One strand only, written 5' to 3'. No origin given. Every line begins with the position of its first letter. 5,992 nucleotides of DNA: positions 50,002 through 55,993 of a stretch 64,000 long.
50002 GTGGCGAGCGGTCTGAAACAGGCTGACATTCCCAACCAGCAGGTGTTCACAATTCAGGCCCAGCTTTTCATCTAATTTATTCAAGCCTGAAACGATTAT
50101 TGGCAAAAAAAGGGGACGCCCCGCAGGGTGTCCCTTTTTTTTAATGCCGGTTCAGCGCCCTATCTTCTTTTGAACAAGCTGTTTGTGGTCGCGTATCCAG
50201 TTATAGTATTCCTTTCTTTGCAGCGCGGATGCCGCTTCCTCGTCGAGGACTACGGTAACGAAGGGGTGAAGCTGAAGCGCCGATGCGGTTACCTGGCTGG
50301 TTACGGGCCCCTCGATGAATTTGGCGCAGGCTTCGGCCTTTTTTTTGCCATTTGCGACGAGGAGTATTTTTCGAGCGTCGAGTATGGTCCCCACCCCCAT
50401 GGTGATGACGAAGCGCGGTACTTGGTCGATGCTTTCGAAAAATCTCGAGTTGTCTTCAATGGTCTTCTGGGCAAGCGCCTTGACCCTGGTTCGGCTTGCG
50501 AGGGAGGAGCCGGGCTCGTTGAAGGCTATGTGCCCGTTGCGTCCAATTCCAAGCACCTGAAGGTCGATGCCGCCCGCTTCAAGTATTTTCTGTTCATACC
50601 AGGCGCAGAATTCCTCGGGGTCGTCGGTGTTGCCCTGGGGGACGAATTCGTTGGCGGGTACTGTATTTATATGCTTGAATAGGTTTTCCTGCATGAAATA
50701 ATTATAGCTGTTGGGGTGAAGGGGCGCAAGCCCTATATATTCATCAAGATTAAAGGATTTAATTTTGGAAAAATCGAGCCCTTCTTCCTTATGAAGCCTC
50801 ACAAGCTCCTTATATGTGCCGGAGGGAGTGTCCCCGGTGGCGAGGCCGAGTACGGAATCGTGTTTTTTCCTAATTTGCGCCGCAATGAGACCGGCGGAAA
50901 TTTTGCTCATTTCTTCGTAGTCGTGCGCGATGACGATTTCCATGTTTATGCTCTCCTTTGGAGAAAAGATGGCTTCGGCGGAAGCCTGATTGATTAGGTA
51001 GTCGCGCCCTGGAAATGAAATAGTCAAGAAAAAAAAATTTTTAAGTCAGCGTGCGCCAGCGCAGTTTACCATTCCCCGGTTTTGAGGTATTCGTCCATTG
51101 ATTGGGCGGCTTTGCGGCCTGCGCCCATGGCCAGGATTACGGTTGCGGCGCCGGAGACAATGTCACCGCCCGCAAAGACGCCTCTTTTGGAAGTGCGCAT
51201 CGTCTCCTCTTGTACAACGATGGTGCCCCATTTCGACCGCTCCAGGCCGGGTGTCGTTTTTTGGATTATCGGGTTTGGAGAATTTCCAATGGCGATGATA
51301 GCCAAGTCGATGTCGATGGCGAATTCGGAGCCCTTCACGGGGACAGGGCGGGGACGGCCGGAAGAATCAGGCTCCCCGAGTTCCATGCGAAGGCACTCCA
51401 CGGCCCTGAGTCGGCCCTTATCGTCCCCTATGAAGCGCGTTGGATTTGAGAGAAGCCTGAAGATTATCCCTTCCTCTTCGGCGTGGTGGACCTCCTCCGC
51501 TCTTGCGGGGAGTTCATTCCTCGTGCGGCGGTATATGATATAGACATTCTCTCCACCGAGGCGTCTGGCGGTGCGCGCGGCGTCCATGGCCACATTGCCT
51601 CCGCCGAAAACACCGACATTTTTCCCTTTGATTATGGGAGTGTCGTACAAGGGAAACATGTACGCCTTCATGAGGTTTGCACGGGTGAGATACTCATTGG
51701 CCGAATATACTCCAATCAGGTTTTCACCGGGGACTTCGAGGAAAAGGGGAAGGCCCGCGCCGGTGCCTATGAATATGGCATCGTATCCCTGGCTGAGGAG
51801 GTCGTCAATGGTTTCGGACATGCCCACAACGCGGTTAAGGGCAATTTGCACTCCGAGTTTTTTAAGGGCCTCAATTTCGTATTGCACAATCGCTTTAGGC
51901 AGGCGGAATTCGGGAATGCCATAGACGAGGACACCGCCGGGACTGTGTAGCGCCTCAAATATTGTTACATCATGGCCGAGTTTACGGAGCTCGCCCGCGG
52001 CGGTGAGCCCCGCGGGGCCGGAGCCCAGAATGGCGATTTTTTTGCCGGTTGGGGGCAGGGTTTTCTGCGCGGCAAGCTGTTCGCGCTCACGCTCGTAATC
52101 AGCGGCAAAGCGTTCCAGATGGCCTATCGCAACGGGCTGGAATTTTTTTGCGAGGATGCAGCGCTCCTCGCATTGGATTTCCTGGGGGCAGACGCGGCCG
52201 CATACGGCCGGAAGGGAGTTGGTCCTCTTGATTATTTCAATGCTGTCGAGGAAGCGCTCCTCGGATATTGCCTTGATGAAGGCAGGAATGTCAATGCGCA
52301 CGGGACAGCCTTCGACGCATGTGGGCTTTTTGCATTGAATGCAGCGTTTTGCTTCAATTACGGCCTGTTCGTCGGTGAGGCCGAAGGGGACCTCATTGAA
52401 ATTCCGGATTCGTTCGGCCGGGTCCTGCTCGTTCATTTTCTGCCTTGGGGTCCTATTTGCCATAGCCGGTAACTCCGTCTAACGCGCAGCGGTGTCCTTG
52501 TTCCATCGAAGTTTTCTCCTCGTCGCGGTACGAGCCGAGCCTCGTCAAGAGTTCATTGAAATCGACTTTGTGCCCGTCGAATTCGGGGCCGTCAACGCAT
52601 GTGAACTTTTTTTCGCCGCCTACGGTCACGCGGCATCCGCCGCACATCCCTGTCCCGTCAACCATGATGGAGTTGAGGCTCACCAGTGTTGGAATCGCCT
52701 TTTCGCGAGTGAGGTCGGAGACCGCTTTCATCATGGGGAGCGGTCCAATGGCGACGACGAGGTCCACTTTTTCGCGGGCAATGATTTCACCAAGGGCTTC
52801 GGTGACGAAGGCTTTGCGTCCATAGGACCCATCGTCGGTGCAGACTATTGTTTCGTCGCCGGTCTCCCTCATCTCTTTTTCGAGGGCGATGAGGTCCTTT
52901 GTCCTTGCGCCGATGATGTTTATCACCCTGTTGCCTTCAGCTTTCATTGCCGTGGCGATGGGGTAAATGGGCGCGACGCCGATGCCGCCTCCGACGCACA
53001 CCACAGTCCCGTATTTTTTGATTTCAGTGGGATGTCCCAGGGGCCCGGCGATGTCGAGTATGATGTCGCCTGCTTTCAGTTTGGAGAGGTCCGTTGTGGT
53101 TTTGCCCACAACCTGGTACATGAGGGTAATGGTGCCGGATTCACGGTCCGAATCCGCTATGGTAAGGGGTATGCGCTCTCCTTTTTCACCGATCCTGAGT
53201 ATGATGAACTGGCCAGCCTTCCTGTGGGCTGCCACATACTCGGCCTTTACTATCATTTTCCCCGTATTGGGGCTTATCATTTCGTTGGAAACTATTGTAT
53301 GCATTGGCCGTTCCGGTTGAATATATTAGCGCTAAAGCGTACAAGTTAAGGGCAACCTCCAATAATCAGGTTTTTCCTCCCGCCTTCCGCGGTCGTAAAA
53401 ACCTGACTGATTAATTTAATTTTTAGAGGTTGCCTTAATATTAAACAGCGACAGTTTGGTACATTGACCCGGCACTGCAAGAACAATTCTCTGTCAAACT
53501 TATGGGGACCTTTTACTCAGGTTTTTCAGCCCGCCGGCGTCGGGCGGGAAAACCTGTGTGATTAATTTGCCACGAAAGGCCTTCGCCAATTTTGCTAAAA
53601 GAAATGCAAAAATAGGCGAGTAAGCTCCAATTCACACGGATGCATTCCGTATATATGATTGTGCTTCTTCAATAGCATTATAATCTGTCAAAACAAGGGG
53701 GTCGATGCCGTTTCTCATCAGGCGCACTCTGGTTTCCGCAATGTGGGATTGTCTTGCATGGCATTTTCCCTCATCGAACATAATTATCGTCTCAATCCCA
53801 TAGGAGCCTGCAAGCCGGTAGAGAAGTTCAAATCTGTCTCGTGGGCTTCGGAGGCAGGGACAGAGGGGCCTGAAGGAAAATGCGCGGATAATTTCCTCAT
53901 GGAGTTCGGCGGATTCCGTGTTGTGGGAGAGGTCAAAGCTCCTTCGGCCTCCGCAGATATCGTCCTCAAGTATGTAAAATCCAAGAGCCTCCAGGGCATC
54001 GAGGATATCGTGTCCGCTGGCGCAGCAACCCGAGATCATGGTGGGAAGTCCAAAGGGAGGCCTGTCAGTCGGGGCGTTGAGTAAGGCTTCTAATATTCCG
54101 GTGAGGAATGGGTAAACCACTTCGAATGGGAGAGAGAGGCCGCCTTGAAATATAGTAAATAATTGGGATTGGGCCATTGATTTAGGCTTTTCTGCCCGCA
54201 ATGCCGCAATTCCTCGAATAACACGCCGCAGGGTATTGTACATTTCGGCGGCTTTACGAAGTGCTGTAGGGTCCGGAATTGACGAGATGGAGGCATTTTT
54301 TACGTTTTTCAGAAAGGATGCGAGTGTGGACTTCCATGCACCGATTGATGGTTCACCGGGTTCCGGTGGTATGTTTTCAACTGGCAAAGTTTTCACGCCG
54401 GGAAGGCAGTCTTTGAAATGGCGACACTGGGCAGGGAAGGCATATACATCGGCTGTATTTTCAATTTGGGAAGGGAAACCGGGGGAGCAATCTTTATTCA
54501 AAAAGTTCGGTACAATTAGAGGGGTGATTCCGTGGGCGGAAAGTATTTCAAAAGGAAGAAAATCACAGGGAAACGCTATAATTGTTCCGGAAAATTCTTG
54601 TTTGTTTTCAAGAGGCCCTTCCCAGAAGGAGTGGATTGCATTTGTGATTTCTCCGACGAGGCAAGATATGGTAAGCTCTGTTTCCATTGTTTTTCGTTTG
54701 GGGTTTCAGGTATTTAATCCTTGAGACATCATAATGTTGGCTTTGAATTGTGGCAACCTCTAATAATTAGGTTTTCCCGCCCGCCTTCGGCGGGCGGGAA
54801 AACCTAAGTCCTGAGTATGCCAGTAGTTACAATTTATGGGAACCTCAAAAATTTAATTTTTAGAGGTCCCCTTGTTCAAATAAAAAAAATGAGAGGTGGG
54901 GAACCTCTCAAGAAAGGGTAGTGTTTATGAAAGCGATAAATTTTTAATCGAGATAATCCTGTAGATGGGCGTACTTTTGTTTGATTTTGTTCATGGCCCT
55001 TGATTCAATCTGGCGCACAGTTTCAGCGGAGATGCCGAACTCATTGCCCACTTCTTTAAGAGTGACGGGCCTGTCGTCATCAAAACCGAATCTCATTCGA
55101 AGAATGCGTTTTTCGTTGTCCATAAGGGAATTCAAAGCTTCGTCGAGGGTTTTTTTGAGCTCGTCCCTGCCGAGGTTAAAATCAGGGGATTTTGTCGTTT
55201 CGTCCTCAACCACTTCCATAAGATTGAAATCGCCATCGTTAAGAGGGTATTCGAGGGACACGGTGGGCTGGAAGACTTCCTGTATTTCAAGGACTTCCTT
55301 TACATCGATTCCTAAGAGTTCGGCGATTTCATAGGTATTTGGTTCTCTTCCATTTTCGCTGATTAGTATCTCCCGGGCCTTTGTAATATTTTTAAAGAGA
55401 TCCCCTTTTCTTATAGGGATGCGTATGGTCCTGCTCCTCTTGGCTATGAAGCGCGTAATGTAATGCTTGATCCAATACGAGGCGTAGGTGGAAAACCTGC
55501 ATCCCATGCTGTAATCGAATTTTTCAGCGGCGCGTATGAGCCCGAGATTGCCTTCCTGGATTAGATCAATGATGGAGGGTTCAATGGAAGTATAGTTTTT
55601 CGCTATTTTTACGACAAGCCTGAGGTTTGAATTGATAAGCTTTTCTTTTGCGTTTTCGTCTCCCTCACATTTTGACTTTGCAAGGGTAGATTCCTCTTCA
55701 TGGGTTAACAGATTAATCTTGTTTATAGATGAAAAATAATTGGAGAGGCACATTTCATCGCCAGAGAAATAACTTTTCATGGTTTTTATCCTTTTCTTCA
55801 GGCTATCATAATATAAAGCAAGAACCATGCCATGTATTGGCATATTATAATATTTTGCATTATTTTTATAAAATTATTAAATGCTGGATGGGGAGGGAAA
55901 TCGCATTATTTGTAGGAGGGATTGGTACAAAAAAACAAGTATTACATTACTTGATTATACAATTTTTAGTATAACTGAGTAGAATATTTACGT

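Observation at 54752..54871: A dense family of modular ~120-bp MITE/BOX-like intergenic repeats (at least 15 loci in 64 kb)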

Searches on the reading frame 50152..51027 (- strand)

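Call 39: search_protein_families(library=pfam, proteins=[window:50152-51027:-])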
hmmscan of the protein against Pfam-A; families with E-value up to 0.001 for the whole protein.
window:50152-51027:- (291 aa): 1 family
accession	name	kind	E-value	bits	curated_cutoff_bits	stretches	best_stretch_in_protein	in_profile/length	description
PF01182.26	Glucosamine_iso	-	4.1e-20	73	27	1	45-250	15-215/225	Glucosamine-6-phosphate isomerases/6-phosphogluconolactonase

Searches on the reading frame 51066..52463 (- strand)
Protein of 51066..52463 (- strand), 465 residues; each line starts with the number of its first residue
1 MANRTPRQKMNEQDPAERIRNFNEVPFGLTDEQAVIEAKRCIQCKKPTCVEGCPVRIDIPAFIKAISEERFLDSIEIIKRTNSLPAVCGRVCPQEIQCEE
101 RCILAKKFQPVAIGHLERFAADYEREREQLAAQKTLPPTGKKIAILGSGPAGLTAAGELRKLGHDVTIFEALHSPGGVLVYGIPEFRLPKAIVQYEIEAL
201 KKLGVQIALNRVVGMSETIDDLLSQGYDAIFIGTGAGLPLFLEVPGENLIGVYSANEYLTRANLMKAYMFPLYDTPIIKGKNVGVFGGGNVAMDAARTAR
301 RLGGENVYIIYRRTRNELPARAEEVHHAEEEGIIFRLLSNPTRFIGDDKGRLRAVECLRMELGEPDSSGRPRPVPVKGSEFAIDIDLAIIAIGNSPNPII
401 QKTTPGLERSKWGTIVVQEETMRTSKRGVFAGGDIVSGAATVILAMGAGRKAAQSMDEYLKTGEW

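Call 13: find_encoding_contigs(protein=window:51066-52463:-, flank=10000, max_places=4)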
Protein window:51066-52463:- (465 aa): no gene with exactly this product is on record in the collection.

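Call 39: search_protein_families(library=pfam, proteins=[window:51066-52463:-])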
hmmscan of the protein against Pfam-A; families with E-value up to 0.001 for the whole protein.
window:51066-52463:- (465 aa): 12 families
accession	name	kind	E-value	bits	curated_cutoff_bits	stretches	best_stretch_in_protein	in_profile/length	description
PF14691.11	Fer4_20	-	7.7e-42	142.1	25.8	1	18-128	1-112/113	Dihydroprymidine dehydrogenase domain II, 4Fe-4S cluster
PF07992.20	Pyr_redox_2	-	7.2e-35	121.3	26.1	1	142-449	2-291/291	Pyridine nucleotide-disulphide oxidoreductase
PF00070.33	Pyr_redox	-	5.5e-14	52.9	22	2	283-356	2-78/82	Pyridine nucleotide-disulphide oxidoreductase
PF13738.12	Pyr_redox_3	-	1.6e-08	34.6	30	0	145-170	2-28/305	Pyridine nucleotide-disulphide oxidoreductase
PF13450.12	NAD_binding_8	-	8.4e-08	32.8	21.9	1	145-178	1-34/68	NAD(P)-binding Rossmann-like domain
PF01262.27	AlaDh_PNT_C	-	2.4e-07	30.8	23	0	254-313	4-60/214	Alanine dehydrogenase/PNT, C-terminal domain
PF01266.30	DAO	-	2.7e-06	27.6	27.9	0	142-176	1-35/353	FAD dependent oxidoreductase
PF02826.25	2-Hacid_dh_C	-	0.00025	20.9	25.1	0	278-323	34-78/178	D-isomer specific 2-hydroxyacid dehydrogenase, NAD binding domain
PF01946.23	Thi4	-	0.00026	20.7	26.2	1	142-205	19-82/235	Thi4 family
PF12831.13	FAD_oxidored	-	0.00086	19.1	27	0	143-182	2-41/416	FAD dependent oxidoreductase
PF03486.20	HI0933_like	-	0.00093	19.1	50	0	142-176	2-36/244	HI0933-like protein Rossmann domain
PF01494.25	FAD_binding_3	-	0.00093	18.9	22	0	143-173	4-34/349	FAD binding domain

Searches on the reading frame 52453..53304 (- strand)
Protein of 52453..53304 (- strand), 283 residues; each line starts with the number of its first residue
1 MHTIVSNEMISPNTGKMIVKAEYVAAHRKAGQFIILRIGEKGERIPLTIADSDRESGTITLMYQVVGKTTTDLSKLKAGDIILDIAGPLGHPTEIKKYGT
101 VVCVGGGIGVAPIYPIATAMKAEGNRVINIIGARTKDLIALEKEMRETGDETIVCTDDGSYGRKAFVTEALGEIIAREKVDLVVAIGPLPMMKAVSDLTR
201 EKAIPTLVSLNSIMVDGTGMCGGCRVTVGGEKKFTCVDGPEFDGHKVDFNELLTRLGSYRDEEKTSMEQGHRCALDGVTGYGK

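Call 39: search_protein_families(library=pfam, proteins=[window:52453-53304:-])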
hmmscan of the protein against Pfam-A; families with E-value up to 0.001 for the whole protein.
window:52453-53304:- (283 aa): 3 families
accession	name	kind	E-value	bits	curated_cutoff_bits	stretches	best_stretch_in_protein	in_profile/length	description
PF10418.14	DHODB_Fe-S_bind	-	3.2e-13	49.6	23.9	1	211-248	1-41/41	Iron-sulfur cluster binding domain of dihydroorotate dehydrogenase B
PF00175.26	NAD_binding_1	-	2.4e-06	28.6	22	1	104-196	2-108/109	Oxidoreductase NAD-binding domain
PF00970.30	FAD_binding_6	-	0.00011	22.9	21.1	1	4-91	4-96/99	Oxidoreductase FAD-binding domain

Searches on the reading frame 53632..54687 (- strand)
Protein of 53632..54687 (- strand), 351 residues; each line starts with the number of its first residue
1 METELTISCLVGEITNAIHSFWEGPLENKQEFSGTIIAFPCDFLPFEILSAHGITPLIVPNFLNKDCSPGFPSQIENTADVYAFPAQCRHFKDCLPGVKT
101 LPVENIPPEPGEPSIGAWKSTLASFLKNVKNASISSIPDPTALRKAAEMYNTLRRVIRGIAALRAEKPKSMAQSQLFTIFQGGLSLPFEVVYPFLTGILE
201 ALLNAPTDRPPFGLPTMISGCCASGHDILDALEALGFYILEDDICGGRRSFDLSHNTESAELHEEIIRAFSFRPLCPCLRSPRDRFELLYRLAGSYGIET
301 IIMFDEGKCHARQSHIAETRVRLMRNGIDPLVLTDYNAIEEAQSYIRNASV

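Call 39: search_protein_families(library=pfam, proteins=[window:53632-54687:-])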
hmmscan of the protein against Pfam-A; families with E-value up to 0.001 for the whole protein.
window:53632-54687:- (351 aa): 1 family
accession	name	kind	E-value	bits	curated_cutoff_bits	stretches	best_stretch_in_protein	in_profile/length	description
PF06050.19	HGD-D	-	2.5e-21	77.1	28.4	1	77-343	55-330/342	2-hydroxyglutaryl-CoA dehydratase, D-component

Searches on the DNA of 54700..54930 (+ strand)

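Call 49: search_rna_families(source=window, start=54700, end=54930, threshold=evalue, max_evalue=10)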
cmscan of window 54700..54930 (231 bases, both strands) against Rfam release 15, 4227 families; matches with E-value up to 10: 31.
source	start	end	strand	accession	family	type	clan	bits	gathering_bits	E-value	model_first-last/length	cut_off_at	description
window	54757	54865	-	RF02905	sRNA41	Gene; sRNA;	-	24.3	45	0.041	1-113/113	no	Archaeal Small RNA 41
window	54766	54809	+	RF03863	mir-1258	Gene; miRNA;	-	24.1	74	0.02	1-72/72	no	mir-1258 microRNA precursor family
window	54767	54807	-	RF04202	MIR5380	Gene; miRNA;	-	23.4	150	0.015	1-137/137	no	MIR5380 microRNA precursor family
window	54767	54807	+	RF04202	MIR5380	Gene; miRNA;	-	23.4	150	0.015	1-137/137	no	MIR5380 microRNA precursor family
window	54763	54809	+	RF02905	sRNA41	Gene; sRNA;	-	22.6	45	0.098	57-105/113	no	Archaeal Small RNA 41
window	54875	54925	-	RF00519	suhB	Gene; sRNA;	CL00108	22.5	41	0.01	1-77/77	no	Makes More Granules Regulator RNA (mmgR)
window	54751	54822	-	RF03769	mir-3913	Gene; miRNA;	-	21.4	100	0.052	1-100/100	no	mir-3913 microRNA precursor family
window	54766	54809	-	RF04157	MIR9486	Gene; miRNA;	-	21.2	100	0.04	1-119/119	no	MIR9486 microRNA precursor family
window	54767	54807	+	RF01026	MIR828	Gene; miRNA;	-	21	69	0.099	1-115/115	no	MIR828 microRNA precursor family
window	54768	54806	+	RF03769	mir-3913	Gene; miRNA;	-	20.8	100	0.074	1-100/100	no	mir-3913 microRNA precursor family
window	54768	54807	-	RF03839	MIR2599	Gene; miRNA;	-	19.1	120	0.23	1-132/132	no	MIR2599 microRNA precursor family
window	54703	54795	+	RF02240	Xoo1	Gene; sRNA;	-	18.8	70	0.42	1-95/95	no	Xanthomonadaceae sRNA Xoo1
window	54763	54809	+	RF00063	SscA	Gene;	-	18.3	60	0.89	5-56/96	no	SscA RNA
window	54838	54930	-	RF01820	RsaE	Gene; sRNA;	-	17.8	79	0.84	11-112/112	5'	RNA Staph. aureus E (RoxS)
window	54767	54807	-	RF03605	MIR4221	Gene; miRNA;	-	17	100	0.62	16-117/132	no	MIR4221 microRNA precursor family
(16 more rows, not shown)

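Call 60: search_dna_similar(query=window:54752-54871:+, collection=plasmids, mode=distant, max_evalue=0.01, max_rows=10)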
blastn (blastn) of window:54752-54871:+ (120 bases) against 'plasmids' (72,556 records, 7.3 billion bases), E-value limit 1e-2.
No match.

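Call 61: search_dna_similar(query=window:54752-54871:+, collection=phages, mode=distant, max_evalue=0.01, max_rows=10)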
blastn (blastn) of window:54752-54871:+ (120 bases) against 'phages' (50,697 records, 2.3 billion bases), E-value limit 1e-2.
No match.

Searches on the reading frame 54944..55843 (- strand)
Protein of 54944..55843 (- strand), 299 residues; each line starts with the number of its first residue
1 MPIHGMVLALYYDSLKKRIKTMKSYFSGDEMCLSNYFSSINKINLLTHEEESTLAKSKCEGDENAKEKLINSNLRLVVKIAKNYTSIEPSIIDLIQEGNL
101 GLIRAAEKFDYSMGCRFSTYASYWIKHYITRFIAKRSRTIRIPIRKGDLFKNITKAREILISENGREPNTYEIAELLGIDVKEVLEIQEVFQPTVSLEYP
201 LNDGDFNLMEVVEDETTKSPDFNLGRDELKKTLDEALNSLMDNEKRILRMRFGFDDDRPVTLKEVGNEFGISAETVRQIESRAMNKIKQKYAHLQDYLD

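Call 39: search_protein_families(library=pfam, proteins=[window:54944-55843:-])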
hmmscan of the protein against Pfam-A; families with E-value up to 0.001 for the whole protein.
window:54944-55843:- (299 aa): 5 families
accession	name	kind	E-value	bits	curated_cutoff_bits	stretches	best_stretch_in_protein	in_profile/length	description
PF04542.20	Sigma70_r2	-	6.7e-18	64.7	24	1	69-139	1-71/71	Sigma-70 region 2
PF04545.22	Sigma70_r4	-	1.1e-17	63.7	24.1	1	236-288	1-49/50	Sigma-70, region 4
PF04539.22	Sigma70_r3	-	4.6e-15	55.9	25.3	1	152-221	5-75/78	Sigma-70 region 3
PF04967.18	HTH_10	-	1.3e-05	25.3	23.1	1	254-287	18-51/53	HTH DNA binding domain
PF00140.25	Sigma70_r1_2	-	1.9e-05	25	22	1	35-63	5-33/34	Sigma-70 factor, region 1.2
